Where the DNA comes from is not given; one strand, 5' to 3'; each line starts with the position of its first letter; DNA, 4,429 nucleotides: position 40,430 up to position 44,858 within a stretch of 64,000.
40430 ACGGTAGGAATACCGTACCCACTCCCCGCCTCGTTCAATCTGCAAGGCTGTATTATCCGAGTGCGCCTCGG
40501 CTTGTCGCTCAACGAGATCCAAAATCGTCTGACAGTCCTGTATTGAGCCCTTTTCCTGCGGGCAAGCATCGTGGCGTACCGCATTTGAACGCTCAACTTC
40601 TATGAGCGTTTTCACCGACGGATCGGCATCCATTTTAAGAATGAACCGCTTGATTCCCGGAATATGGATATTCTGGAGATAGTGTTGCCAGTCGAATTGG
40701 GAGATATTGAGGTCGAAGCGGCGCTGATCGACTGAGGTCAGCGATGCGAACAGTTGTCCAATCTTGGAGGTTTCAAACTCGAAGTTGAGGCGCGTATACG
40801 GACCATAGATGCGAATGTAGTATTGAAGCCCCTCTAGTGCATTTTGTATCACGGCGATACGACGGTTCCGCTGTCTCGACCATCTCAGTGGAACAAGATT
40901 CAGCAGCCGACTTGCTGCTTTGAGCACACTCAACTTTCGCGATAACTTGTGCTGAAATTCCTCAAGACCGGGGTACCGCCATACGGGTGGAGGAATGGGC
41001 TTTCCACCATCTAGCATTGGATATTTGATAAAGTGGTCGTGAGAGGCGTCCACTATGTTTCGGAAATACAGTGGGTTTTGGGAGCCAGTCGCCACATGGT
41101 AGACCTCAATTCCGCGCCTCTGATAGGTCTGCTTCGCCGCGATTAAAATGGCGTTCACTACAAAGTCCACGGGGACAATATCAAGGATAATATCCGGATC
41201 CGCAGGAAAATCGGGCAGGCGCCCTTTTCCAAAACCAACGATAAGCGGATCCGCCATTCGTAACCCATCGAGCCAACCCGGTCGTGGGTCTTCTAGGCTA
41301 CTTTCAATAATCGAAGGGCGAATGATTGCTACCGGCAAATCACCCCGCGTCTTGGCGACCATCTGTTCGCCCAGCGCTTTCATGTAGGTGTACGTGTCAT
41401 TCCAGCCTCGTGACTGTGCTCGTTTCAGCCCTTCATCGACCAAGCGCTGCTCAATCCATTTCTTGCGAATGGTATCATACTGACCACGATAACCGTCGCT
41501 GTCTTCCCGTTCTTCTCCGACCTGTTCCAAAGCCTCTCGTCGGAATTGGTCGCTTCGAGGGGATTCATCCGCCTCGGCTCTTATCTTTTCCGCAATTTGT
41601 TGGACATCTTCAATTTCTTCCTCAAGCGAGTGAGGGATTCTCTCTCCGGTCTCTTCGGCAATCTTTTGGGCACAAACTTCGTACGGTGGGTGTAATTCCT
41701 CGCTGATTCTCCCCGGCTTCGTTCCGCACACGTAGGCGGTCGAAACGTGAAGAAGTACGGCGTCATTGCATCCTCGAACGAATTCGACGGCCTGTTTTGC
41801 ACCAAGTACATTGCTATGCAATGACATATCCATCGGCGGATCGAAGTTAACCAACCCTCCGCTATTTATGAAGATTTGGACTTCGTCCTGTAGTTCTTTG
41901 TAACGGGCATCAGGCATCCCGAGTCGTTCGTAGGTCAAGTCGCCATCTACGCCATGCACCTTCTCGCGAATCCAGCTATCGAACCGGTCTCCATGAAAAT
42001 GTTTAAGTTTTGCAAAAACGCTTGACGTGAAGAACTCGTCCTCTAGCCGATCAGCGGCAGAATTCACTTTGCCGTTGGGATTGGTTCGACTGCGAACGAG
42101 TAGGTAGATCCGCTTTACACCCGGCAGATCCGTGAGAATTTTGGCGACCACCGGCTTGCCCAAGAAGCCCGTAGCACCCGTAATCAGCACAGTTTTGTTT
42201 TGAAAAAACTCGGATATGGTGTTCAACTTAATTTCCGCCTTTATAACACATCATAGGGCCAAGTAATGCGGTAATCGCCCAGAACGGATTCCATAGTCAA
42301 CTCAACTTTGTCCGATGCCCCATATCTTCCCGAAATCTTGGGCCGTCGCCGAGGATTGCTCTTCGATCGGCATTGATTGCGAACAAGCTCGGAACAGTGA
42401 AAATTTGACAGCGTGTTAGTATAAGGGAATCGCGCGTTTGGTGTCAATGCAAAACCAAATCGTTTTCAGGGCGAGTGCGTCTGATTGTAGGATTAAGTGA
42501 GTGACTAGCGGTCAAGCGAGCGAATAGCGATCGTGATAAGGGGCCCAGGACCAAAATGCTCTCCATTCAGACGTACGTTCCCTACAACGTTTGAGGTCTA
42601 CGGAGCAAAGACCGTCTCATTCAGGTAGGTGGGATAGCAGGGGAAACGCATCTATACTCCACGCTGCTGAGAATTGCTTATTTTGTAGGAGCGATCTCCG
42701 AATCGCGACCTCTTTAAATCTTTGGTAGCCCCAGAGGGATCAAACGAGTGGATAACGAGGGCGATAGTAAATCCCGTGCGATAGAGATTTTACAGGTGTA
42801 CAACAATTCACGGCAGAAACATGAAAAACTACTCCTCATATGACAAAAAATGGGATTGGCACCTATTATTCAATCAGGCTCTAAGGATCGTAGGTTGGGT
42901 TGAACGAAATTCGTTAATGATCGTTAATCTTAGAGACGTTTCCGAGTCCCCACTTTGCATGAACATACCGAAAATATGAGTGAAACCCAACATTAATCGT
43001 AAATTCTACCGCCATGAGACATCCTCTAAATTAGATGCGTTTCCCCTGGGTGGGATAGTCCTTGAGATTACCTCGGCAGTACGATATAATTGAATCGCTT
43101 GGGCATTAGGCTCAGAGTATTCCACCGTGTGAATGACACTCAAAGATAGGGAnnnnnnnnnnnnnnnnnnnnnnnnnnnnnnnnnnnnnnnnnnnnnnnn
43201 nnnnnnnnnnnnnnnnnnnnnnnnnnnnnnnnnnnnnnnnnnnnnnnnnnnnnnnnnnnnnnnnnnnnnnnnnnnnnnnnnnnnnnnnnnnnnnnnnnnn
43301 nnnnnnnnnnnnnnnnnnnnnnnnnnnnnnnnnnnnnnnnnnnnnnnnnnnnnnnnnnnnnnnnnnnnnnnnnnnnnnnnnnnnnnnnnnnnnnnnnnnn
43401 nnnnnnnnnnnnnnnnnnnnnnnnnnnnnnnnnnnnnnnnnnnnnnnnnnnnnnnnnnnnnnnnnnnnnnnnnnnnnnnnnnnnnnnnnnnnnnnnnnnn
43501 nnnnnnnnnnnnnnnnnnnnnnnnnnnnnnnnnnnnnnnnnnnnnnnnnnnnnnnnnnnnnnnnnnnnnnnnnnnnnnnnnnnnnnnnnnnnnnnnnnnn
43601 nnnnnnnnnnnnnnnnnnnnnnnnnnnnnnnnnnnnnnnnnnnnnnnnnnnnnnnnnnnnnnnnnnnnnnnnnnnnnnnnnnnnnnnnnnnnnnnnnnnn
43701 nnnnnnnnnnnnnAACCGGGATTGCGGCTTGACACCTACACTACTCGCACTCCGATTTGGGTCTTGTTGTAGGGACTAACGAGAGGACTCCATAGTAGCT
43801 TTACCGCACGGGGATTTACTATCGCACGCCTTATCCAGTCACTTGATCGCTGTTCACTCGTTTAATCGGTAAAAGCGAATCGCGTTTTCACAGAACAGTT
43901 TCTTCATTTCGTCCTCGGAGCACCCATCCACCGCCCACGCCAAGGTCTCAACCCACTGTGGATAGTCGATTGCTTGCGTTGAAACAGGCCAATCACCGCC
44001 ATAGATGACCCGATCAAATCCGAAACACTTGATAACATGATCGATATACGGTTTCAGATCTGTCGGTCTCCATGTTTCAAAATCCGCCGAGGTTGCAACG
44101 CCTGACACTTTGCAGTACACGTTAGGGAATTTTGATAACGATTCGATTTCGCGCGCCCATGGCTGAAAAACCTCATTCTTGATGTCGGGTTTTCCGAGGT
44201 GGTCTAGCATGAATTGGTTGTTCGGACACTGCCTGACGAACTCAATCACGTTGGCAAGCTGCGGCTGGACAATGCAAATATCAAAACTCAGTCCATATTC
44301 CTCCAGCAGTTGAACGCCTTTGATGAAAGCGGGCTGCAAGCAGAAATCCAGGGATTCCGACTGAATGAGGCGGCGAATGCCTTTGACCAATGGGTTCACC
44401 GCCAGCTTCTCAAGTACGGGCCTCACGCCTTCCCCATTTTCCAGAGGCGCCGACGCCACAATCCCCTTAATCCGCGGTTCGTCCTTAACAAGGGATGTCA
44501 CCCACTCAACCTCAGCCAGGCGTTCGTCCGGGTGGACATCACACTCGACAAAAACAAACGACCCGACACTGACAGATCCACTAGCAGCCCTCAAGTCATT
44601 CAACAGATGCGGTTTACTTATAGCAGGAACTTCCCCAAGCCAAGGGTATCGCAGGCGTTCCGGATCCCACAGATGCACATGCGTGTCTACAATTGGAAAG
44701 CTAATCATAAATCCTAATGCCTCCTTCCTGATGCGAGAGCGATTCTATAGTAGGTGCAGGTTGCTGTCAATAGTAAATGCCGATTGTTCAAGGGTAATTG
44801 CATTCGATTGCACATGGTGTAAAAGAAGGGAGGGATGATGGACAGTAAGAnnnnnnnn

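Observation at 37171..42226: ElbD-like four-domain megaenzyme (FAR-acyl-AMP ligase-ACP-PlsC) followed by a HAD phosphatase: candidate ether/alkyl-glycerolipid module with permuted domain order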

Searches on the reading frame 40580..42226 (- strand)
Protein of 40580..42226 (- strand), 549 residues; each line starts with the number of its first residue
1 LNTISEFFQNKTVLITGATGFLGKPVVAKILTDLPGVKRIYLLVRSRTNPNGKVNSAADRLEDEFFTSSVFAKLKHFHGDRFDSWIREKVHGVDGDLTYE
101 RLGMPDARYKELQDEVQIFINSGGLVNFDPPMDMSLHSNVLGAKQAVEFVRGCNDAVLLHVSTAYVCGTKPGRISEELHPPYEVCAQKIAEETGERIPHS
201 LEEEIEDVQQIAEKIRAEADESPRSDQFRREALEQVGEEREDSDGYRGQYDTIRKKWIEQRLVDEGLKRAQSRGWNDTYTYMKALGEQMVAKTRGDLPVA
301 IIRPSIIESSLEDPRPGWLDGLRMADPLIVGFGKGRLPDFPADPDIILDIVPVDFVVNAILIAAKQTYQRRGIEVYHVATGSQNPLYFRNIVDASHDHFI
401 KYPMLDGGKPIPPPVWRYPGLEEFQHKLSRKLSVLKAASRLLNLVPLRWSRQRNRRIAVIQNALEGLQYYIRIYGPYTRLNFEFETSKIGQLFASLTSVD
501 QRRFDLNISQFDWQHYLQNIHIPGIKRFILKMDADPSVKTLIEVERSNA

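Call 39: search_solved_structures(query=window:40583-42226:-, max_evalue=0.001, show_alignments=1)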
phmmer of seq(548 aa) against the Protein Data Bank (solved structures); distinct sequences matched with E-value up to 0.001: 5.
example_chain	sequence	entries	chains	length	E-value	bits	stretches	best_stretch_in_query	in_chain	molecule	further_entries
7eoz_A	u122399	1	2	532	1.9e-76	261.1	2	222-531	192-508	Fatty acyl-CoA reductase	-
4u7w_A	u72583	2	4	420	1.1e-11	47.3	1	11-167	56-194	MxaA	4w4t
4dqv_A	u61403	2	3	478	4.6e-08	35.4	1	11-174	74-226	PROBABLE PEPTIDE SYNTHETASE NRP (PEPTIDE SYNTHASE) | Peptide synthetase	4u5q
5msp_A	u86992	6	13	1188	1.9e-06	30.1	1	10-176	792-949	Thioester reductase domain-containing protein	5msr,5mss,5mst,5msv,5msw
6vtj_A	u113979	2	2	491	0.00055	21.9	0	11-184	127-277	Non-ribosomal peptide synthetase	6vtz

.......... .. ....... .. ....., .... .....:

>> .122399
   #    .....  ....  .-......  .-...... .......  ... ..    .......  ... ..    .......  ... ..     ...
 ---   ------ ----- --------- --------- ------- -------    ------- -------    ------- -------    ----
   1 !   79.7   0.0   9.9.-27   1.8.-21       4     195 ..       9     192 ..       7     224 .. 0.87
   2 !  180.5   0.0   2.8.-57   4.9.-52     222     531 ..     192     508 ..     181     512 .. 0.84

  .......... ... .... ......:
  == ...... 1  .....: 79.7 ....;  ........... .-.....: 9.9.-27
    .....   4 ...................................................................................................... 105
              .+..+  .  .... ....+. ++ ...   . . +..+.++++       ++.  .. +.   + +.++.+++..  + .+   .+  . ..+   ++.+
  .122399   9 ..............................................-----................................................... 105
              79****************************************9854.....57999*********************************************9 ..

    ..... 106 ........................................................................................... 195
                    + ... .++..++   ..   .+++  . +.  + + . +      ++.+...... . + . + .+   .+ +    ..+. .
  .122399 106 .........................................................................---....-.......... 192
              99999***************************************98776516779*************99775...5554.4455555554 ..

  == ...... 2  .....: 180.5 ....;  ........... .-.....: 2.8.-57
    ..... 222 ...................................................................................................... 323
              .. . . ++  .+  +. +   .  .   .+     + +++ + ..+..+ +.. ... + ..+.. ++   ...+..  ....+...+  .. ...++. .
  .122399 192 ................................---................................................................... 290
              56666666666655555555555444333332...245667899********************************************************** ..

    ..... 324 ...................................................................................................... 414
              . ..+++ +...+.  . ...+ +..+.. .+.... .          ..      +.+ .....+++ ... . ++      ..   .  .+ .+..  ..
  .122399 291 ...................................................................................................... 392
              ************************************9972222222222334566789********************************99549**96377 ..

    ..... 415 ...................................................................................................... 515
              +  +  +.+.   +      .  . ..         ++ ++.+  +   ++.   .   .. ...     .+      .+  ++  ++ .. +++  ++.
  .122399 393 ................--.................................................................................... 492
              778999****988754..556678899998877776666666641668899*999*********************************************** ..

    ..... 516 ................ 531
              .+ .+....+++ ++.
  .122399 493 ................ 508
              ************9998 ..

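Call 45: search_protein_families(library=ncbifam, proteins=[window:40580-42226:-], max_evalue=0.001)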
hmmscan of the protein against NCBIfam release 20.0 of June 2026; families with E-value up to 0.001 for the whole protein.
window:40580-42226:- (549 aa): 6 families
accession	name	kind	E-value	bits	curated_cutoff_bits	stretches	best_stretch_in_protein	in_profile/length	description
TIGR01746.1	Thioester-redct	subfamily_domain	3.4e-25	89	213.35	2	12-169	1-142/371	thioester reductase domain-containing protein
NF005539.0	PRK07201.1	equivalog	2.4e-16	59.6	549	1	13-177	3-138/657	SDR family oxidoreductase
TIGR03443.1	alpha_am_amid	equivalog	1.3e-13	49.3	1030.1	1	9-163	971-1110/1390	L-aminoadipate-semialdehyde dehydrogenase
NF041592.1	carboxyl_red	equivalog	1.2e-11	43.1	1300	1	9-167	763-911/1160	carboxylic acid reductase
NF038078.1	NRPS_MxcG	equivalog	9.2e-06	23.2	2300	1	9-167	1081-1221/1442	myxochelin non-ribosomal peptide synthetase MxcG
NF006120.0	PRK08264.1-6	subfamily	0.00089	18.9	274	0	8-60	5-55/246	SDR family oxidoreductase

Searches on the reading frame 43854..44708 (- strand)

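Call 9: search_protein_families(library=pfam, proteins=[window:43854-44708:-], max_evalue=0.001)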
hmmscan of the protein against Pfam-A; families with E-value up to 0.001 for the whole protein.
window:43854-44708:- (284 aa): 1 family
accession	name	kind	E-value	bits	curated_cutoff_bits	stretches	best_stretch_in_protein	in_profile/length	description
PF04909.20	Amidohydro_2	-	3.4e-49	168.6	26.4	1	7-282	1-289/289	Amidohydrolase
